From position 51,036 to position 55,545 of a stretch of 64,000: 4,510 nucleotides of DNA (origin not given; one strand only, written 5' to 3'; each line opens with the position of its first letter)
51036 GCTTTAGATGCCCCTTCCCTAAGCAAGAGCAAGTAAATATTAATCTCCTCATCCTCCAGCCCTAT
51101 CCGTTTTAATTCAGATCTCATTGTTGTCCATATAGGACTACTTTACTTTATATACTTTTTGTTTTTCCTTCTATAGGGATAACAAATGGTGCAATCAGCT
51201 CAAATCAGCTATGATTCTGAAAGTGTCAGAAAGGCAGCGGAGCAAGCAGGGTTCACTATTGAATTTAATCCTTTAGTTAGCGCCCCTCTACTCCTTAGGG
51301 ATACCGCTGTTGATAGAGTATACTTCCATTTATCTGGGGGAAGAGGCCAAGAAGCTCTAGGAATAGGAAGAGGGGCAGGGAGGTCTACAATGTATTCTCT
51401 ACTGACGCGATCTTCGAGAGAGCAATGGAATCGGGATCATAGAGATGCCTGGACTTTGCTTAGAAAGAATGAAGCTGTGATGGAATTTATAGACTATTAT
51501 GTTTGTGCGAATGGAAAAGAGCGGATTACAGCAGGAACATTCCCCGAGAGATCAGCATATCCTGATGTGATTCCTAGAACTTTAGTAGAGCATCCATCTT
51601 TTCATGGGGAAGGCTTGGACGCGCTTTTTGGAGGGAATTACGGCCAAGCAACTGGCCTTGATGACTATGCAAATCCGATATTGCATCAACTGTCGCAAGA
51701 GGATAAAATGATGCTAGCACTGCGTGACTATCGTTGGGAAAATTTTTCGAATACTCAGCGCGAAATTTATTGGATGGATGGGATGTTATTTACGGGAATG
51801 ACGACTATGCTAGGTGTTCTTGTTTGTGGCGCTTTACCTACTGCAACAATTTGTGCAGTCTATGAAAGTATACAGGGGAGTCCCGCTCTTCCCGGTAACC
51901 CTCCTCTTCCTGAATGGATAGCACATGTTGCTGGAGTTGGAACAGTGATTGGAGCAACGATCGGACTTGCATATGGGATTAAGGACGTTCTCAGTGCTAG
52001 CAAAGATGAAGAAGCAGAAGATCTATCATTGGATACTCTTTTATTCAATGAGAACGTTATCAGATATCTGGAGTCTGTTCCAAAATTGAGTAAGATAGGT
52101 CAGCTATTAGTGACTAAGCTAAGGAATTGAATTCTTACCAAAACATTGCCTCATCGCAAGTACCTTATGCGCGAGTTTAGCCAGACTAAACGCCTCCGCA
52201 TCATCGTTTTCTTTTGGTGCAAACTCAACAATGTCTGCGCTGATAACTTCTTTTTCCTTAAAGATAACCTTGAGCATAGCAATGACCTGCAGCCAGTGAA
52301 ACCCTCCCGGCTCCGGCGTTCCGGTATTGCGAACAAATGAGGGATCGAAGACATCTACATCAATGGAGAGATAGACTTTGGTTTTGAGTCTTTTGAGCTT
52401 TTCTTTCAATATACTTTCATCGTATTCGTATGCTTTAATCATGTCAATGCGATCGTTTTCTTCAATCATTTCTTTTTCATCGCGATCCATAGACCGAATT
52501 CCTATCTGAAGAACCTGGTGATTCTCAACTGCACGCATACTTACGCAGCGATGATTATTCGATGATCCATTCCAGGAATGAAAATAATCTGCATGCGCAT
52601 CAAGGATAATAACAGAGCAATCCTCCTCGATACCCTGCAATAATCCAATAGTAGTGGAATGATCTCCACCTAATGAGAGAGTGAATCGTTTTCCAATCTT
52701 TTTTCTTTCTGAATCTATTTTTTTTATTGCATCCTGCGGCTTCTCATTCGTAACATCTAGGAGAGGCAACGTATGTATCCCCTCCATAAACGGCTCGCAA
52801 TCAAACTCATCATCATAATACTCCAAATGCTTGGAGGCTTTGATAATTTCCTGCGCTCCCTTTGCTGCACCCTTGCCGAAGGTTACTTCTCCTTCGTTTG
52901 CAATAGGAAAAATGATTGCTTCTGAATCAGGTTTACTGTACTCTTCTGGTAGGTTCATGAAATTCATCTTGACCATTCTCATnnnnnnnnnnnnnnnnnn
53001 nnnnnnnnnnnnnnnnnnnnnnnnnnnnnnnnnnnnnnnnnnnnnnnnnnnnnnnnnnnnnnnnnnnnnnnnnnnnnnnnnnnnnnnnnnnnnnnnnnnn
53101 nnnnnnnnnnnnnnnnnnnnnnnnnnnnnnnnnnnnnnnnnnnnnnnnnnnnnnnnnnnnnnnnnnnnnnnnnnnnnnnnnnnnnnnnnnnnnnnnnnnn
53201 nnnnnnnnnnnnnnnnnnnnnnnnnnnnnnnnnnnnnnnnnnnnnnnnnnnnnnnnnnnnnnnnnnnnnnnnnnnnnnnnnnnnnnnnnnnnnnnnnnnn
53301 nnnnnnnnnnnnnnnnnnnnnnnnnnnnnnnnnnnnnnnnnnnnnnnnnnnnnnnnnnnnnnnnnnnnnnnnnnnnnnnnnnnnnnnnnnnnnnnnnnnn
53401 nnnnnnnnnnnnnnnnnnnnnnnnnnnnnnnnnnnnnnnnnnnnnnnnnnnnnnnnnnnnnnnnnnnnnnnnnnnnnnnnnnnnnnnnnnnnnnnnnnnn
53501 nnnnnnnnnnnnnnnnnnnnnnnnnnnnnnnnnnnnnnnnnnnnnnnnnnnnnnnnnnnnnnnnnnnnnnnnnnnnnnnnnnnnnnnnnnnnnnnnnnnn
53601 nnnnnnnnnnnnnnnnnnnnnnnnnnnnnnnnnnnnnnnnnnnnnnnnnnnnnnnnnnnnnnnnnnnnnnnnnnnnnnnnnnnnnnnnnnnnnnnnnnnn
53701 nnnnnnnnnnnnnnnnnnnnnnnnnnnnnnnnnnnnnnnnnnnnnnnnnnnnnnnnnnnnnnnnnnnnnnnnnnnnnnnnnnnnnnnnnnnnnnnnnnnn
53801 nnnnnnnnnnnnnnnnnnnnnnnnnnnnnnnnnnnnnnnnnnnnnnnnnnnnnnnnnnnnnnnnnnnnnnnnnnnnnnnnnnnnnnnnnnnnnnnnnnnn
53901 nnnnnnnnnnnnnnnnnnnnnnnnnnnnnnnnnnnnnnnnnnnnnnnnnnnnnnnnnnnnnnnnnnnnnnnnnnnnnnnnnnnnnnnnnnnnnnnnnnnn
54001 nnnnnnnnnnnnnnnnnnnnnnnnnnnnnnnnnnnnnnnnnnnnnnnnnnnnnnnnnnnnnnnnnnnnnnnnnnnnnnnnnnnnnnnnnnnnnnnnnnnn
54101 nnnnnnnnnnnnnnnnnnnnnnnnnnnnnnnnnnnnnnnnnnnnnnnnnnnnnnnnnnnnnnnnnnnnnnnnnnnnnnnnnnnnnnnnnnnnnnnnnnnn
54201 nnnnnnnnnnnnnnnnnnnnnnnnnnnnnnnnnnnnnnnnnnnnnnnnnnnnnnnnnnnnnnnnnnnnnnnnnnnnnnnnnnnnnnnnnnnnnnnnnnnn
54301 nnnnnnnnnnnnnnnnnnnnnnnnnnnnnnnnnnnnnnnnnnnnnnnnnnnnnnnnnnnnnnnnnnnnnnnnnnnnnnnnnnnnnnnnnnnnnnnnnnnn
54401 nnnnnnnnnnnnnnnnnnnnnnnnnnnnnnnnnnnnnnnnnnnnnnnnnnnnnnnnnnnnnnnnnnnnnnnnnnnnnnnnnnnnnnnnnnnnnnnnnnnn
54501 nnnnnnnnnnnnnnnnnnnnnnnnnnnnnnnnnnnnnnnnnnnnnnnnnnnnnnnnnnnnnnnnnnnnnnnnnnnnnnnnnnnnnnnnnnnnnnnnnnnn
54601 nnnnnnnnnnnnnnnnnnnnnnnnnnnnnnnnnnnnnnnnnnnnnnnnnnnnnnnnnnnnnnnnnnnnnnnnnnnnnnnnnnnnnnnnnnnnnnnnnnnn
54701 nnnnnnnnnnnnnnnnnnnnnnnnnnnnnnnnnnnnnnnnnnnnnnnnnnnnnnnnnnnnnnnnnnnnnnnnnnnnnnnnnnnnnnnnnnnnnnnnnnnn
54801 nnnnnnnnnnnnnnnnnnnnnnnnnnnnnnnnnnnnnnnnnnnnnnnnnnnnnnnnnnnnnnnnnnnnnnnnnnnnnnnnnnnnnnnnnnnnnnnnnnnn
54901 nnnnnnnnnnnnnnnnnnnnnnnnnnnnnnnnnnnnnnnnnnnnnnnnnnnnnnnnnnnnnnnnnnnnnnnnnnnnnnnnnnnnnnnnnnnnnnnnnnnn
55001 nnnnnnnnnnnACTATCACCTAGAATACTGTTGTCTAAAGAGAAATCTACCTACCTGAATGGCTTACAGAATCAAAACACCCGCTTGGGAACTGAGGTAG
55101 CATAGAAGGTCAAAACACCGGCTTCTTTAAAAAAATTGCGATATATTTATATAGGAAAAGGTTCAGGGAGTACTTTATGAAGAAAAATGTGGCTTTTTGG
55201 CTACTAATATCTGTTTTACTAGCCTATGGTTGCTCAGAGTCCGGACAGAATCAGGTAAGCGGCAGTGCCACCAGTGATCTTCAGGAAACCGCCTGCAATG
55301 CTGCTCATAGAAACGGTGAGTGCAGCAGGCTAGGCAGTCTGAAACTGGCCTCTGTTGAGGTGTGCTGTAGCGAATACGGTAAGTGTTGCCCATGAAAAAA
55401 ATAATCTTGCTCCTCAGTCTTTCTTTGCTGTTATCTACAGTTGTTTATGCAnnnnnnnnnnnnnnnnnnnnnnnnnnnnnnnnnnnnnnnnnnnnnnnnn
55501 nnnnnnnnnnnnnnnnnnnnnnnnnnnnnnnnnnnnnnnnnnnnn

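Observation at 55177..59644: Three-gene module: Cys-rich lipoprotein followed by two paralogous secreted beta-helix proteins sharing a novel Cys-rich N-terminal domain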

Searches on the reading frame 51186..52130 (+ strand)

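Call 56: search_protein_families(library=pfam, proteins=[window:51186-52130:+], max_evalue=1)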
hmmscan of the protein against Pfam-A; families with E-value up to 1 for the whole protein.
window:51186-52130:+ (314 aa): 3 families
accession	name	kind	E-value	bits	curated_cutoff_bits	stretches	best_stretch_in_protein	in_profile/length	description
PF11947.13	DUF3464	-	0.034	14.4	25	1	240-295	90-142/149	Photosynthesis affected mutant 68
PF10397.14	ADSL_C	-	0.05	14.4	32.7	1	61-99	14-52/79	Adenylosuccinate lyase C-terminus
PF12495.13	Vip3A_N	-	0.22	11.8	25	0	259-293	13-48/177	Vegetative insecticide protein 3A N terminal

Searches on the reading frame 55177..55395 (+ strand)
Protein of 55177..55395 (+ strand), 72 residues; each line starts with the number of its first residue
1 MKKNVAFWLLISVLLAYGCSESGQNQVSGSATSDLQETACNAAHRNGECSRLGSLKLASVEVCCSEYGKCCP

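Call 4: search_protein_families(library=pfam, proteins=[window:55177-55395:+], max_evalue=1)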
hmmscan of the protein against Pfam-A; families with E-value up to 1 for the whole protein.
window:55177-55395:+ (72 aa): 2 families
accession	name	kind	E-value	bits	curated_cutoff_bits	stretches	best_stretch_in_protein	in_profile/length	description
PF07403.16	DUF1505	-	0.043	14.5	25.4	1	1-68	1-67/114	Protein of unknown function (DUF1505)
PF05927.16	Penaeidin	-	0.26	12.5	25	1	42-71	39-68/73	Penaeidin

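Call 5: search_protein_families(library=ncbifam, proteins=[window:55177-55395:+], max_evalue=1)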
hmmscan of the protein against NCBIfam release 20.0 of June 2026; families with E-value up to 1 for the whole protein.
window:55177-55395:+ (72 aa): 0 families

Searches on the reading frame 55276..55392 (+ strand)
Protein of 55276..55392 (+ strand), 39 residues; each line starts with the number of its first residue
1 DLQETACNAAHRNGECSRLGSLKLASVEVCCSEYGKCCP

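Call 91: search_solved_structures(query=A6, max_evalue=10)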
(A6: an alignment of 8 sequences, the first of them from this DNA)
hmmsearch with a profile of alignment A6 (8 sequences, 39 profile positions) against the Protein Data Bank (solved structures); distinct sequences matched with E-value up to 10: 1.
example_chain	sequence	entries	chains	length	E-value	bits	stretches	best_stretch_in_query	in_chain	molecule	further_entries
1wgc_A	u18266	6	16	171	3.1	11.2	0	26-37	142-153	WHEAT GERM LECTIN | AGGLUTININ ISOLECTIN 1 (WGA1) | AGGLUTININ ISOLECTIN 1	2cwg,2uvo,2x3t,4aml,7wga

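Call 97: find_related_loci(query=A7, collection=metagenome_contigs, flank=4000)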
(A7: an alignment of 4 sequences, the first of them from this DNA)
Query A7 (39 aa) in metagenome_contigs; peptide patterns used: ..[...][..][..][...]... (x = any residue, [..] = any of these).
59 stretches matched a pattern; 12 encode a relative of the query (tblastn E <= 1e-3); 12 distinct loci.
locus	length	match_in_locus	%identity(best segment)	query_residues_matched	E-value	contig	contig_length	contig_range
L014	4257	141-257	46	1-38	2e-8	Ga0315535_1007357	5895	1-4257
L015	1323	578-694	51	1-38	4e-8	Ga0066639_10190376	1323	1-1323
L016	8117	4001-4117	46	1-38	4e-7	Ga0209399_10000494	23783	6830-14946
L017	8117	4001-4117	46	1-38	4e-7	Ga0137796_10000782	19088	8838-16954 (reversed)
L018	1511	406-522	44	1-38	4e-7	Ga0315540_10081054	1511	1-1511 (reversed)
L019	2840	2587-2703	46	1-38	2e-6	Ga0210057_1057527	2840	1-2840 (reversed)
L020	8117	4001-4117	46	1-38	7e-6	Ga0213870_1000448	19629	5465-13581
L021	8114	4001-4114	39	1-38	7e-6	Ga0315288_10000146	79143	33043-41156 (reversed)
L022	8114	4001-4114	39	1-38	7e-6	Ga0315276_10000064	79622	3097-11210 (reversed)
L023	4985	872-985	29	1-38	4e-5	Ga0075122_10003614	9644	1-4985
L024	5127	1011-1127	44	1-38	7e-5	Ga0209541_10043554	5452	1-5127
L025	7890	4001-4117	44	1-38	1e-4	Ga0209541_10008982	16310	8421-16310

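Call 102: search_protein_families(library=pfam, proteins=[L014:251-1573:+, L014:1579-2247:+, L016:4111-8115:+, L018:516-1511:+, L020:4111-7380:+, L024:1121-3694:+, L025:4111-7803:+], max_evalue=0.0001)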
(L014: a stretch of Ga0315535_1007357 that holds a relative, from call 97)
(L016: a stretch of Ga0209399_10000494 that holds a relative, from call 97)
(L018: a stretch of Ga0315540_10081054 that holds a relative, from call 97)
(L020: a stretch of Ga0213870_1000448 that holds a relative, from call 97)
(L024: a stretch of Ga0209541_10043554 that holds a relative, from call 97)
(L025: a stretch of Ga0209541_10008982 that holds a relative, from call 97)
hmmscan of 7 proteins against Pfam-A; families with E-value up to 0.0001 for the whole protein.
L014:251-1573:+ (441 aa): 0 families

L014:1579-2247:+ (223 aa): 0 families

L016:4111-8115:+ (1335 aa): 2 families
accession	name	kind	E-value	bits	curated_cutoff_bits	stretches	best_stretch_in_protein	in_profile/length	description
PF05345.18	He_PIG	-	9.9e-12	45.6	24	1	922-987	12-87/96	Putative Ig domain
PF10342.15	Kre9_KNH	-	4.9e-09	37.2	24.6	0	1010-1091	1-82/94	Kre9/KNH-like N-terminal Ig-like domain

L018:516-1511:+ (332 aa): 0 families

L020:4111-7380:+ (1090 aa): 2 families
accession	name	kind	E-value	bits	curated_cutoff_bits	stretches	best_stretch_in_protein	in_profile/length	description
PF13517.12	FG-GAP_3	-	3.1e-22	79.4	26.9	3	802-863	1-60/61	FG-GAP-like repeat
PF14321.11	DUF4382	-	7.2e-21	75.3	25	1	494-624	1-136/136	Domain of unknown function (DUF4382)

L024:1121-3694:+ (858 aa): 2 families
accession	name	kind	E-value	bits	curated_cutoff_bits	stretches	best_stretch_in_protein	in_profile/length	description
PF01833.30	TIG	-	2.6e-07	31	20.9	1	171-251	1-82/84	IPT/TIG domain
PF23795.1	SH3_YKFC_2nd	-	9.5e-06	25.8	27.4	0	265-284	34-53/57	YKFC SH3b2 domain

L025:4111-7803:+ (1231 aa): 1 family
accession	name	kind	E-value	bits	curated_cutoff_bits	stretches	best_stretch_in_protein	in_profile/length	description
PF01833.30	TIG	-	5e-07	30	20.9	1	503-583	1-82/84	IPT/TIG domain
